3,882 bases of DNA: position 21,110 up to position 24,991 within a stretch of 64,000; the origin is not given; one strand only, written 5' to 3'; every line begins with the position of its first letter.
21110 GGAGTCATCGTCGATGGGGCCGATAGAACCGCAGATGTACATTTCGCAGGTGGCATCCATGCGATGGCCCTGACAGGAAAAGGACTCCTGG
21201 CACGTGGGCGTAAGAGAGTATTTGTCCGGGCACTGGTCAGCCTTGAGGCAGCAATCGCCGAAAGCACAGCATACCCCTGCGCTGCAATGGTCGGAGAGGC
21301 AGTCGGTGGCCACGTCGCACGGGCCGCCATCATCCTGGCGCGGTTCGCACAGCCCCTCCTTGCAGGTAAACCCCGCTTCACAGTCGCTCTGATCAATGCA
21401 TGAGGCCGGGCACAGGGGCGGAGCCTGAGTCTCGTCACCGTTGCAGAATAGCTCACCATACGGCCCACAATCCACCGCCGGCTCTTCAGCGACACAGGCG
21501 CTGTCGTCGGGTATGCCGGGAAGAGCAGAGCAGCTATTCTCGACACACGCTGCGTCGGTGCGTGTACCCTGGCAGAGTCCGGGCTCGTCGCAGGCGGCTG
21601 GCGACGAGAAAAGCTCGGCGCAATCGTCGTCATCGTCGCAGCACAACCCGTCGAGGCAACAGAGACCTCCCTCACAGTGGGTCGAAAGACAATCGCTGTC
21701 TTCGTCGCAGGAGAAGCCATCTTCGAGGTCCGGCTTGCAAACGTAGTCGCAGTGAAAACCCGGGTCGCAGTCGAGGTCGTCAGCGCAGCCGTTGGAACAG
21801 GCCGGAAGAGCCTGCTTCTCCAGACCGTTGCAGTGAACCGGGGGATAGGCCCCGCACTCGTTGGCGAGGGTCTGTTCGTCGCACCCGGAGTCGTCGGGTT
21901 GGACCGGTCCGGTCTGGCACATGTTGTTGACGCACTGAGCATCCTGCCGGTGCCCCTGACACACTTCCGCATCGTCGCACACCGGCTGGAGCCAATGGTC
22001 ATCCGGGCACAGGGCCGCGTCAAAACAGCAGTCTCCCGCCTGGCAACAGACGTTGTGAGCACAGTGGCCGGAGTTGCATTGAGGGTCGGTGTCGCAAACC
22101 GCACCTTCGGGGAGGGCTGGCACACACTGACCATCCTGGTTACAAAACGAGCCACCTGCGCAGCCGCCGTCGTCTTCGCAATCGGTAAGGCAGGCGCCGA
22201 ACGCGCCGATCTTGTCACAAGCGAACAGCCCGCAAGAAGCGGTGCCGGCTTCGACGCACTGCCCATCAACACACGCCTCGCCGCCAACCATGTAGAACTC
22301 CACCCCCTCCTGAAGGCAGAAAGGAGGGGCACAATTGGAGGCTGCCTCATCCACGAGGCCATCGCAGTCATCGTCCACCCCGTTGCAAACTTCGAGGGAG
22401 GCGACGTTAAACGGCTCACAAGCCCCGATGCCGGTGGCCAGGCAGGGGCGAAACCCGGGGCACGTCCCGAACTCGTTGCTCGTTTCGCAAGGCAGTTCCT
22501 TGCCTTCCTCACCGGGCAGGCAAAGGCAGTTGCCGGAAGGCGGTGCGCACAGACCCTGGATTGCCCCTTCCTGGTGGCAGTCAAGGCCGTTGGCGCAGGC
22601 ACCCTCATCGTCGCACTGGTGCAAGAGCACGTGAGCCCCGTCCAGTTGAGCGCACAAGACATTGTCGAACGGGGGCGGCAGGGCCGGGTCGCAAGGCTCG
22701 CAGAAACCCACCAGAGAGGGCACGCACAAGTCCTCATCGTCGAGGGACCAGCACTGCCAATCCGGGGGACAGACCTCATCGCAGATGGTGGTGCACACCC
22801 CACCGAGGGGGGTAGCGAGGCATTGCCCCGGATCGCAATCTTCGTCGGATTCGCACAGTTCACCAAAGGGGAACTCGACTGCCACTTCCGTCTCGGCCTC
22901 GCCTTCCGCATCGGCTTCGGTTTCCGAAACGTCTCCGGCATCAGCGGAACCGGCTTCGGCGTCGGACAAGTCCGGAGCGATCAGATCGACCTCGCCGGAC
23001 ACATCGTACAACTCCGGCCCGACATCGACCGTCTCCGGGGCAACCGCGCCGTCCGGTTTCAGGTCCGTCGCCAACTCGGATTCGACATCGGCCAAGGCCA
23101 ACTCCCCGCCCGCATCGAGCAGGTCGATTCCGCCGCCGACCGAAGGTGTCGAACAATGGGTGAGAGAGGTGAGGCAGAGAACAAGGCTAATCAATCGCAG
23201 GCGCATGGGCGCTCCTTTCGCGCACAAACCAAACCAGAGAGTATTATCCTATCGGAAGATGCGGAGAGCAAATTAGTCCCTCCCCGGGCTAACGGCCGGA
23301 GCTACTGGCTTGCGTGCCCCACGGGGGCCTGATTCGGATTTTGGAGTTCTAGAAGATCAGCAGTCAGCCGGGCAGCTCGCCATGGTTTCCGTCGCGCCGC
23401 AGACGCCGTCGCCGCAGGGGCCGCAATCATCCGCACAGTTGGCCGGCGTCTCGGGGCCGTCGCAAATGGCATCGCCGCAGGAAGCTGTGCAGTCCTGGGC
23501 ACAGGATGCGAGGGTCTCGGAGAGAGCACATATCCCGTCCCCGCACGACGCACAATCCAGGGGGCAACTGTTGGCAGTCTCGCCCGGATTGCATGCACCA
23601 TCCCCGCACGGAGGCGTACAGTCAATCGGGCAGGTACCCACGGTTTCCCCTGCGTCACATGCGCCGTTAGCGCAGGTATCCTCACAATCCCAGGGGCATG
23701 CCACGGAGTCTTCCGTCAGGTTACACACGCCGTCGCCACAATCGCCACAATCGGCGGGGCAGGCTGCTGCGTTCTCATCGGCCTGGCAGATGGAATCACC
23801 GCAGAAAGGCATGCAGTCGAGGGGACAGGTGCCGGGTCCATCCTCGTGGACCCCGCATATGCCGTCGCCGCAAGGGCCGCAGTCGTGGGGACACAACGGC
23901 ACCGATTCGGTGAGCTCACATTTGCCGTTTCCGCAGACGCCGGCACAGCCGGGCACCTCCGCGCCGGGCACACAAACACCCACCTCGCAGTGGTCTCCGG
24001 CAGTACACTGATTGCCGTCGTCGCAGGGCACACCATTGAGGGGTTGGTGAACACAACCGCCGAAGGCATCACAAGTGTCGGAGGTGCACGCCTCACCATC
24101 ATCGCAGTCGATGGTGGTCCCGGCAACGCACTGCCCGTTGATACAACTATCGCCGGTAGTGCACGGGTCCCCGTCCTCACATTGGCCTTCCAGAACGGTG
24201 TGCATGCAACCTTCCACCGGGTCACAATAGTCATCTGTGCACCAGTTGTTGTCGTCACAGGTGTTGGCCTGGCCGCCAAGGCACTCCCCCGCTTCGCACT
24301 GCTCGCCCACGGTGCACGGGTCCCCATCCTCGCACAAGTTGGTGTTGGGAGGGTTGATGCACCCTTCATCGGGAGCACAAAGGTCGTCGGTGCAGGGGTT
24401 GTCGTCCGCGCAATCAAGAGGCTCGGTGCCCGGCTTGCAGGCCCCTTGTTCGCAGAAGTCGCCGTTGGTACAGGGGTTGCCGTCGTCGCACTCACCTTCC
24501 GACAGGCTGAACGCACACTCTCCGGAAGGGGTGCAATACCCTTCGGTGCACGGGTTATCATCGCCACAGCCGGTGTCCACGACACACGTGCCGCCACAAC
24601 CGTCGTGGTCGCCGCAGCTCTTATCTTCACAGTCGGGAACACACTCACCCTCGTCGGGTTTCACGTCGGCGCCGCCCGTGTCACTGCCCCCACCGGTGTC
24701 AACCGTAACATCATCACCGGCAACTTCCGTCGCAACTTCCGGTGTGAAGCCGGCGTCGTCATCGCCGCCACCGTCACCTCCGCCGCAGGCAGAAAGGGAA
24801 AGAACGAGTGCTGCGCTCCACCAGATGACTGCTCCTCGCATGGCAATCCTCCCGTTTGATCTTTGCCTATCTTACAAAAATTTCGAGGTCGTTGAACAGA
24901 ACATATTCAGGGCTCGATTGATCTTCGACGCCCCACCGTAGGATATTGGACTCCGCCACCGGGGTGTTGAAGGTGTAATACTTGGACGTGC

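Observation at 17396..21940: About 12 tandem ~105-aa cysteine-dense repeats of a family I do not recognise in G2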

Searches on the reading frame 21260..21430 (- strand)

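Call 63: search_protein_families(library=pfam, proteins=[window:21260-21430:-], max_evalue=10)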
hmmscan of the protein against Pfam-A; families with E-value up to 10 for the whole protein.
seq(57 aa): 2 families
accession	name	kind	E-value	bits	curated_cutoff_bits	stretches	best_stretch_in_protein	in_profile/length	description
PF23416.1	DUF7107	-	0.0037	18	24.6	1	10-55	1-47/48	Domain of unknown function (DUF7107)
PF01683.23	EB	-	0.34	11.4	24.3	2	17-54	1-39/52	EB module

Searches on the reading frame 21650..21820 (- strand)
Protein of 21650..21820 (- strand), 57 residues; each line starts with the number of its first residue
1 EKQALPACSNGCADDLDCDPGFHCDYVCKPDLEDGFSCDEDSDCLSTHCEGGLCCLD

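Call 63: search_protein_families(library=pfam, proteins=[window:21650-21820:-], max_evalue=10)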
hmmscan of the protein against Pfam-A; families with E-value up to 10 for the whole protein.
seq(57 aa): 1 family
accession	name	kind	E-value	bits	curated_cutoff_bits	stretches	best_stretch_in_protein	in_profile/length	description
PF23416.1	DUF7107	-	0.54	11.1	24.6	1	12-55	2-47/48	Domain of unknown function (DUF7107)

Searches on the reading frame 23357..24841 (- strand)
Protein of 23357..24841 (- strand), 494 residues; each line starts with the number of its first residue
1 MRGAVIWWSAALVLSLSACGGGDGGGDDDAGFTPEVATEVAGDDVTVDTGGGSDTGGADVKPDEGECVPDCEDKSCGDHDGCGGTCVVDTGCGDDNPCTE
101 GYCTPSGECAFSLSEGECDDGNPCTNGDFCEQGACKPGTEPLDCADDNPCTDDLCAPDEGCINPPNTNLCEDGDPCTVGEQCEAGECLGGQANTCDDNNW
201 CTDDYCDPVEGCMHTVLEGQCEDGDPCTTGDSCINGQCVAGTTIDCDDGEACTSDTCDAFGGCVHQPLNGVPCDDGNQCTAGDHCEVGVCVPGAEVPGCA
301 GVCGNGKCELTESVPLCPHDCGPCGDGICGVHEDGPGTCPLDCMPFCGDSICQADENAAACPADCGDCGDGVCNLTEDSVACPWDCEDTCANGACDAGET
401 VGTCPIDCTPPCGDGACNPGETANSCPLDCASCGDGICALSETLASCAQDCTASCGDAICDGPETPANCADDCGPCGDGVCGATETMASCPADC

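Call 16: search_protein_families(library=pfam, proteins=[window:23357-24841:-], max_evalue=0.001)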
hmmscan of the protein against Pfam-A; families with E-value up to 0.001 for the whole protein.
window:23357-24841:- (494 aa): 1 family
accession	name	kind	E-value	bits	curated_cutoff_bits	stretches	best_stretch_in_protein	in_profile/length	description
PF00526.23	Dicty_CTDC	-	4.2e-19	68.5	27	2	194-215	1-22/24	Dictyostelium (slime mold) repeat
